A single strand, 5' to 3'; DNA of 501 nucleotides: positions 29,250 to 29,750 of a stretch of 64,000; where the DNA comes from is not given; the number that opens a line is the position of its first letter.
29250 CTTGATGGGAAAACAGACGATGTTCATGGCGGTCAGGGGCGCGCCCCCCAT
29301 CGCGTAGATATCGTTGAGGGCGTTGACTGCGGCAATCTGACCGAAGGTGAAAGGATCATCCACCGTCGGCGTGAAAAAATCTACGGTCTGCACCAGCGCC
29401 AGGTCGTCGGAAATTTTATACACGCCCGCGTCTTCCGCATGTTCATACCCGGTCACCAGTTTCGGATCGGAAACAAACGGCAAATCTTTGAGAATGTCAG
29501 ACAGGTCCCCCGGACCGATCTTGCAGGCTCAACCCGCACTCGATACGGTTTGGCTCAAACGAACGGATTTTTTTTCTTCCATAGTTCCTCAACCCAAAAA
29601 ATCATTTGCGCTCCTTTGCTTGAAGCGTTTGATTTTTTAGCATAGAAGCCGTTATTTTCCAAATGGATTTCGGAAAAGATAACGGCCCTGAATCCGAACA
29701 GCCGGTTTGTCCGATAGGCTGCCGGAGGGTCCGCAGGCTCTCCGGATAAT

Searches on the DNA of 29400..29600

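Call 81: search_rna_families(source=window, start=29400, end=29600, threshold=evalue, max_evalue=10)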
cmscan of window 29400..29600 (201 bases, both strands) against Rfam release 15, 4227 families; matches with E-value up to 10: 0.
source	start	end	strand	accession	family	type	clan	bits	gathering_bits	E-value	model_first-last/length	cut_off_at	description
